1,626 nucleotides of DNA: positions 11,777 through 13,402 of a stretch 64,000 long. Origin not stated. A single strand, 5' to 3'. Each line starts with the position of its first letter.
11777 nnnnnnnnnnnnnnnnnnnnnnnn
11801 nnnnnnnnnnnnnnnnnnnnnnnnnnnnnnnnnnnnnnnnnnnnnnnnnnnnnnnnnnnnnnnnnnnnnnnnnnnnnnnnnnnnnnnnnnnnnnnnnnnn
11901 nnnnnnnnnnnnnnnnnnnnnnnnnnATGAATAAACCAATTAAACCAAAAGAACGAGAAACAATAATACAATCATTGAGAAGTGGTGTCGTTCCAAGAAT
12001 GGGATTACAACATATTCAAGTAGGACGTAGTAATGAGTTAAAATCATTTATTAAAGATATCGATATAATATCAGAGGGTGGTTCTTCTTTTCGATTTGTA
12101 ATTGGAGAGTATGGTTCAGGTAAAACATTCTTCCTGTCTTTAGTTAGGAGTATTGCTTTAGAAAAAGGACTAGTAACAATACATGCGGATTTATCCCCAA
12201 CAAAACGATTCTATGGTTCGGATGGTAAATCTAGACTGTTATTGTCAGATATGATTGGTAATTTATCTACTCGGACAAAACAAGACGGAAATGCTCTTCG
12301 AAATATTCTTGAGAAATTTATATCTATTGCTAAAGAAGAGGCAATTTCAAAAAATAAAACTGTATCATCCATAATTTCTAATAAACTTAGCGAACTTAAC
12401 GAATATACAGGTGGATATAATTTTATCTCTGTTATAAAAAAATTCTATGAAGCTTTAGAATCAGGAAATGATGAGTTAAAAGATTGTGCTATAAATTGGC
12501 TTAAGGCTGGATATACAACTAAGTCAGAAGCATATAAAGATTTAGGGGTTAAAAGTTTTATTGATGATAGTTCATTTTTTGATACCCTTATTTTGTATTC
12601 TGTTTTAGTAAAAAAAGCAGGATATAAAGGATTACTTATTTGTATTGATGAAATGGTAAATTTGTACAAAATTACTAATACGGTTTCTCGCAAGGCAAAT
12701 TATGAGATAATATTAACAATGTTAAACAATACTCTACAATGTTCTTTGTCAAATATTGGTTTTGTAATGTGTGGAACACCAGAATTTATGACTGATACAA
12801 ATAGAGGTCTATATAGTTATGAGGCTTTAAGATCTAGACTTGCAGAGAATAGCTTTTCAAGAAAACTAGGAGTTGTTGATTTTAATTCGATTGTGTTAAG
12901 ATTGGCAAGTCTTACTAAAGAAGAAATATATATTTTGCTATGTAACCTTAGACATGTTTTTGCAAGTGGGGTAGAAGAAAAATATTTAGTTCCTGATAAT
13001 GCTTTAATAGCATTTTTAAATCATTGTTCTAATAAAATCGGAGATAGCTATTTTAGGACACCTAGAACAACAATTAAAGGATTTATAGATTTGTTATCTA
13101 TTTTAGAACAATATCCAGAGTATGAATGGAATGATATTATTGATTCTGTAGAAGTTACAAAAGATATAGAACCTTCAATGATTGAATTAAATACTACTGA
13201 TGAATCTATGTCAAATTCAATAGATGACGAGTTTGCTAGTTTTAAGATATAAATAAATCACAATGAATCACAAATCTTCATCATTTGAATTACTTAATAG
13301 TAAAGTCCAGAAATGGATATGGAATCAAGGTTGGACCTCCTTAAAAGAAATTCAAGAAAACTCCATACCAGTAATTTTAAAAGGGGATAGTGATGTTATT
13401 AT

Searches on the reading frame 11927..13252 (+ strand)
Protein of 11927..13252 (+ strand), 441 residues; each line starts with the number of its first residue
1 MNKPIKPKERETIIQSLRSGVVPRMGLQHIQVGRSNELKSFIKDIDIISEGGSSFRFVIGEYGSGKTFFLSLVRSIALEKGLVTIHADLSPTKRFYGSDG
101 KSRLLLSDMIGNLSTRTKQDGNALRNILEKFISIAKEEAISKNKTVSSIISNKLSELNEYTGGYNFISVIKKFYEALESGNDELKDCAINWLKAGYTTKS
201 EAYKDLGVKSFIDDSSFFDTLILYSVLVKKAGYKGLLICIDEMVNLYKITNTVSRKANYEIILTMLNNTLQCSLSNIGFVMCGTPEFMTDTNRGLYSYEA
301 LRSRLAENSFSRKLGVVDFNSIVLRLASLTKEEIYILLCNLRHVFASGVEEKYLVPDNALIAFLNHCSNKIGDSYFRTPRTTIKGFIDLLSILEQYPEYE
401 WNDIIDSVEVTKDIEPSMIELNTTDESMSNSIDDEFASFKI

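Call 6: search_protein_families(library=pfam, proteins=[window:11927-13252:+], max_evalue=0.01)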
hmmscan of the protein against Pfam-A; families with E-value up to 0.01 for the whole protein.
window:11927-13252:+ (441 aa): 3 families
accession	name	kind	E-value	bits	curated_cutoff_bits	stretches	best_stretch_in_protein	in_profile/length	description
PF10923.14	BrxC_BrxD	-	1.2e-139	466.3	22.2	1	5-407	1-412/414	BREX system ATP-binding protein BrxC/D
PF13401.12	AAA_22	-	0.00062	20.5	27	0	54-88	6-40/130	AAA domain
PF13191.12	AAA_16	-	0.0019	19.2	32.6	1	32-84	3-55/167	AAA ATPase domain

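Call 7: search_protein_families(library=padloc, proteins=[window:11927-13252:+], max_evalue=0.01)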
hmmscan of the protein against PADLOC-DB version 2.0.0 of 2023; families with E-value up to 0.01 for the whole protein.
window:11927-13252:+ (441 aa): 3 families
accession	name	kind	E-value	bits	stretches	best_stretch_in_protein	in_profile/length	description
PDLC03959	SngB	-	1.6e-163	542.8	1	2-440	3-438/439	-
PDLC02494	BrxD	-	1.3e-47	161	1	5-401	4-406/440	BrxD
PDLC04140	mad8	-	1.1e-05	23.1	1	43-193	18-179/314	mads_8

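Call 59: find_encoding_contigs(protein=window:11927-13252:+, flank=6000, max_places=3)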
Protein window:11927-13252:+ (441 aa): no gene with exactly this product is on record in the collection.

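Call 94: search_solved_structures(query=window:11927-13249:+, max_evalue=0.001)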
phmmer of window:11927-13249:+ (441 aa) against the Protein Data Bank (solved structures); distinct sequences matched with E-value up to 0.001: 0.
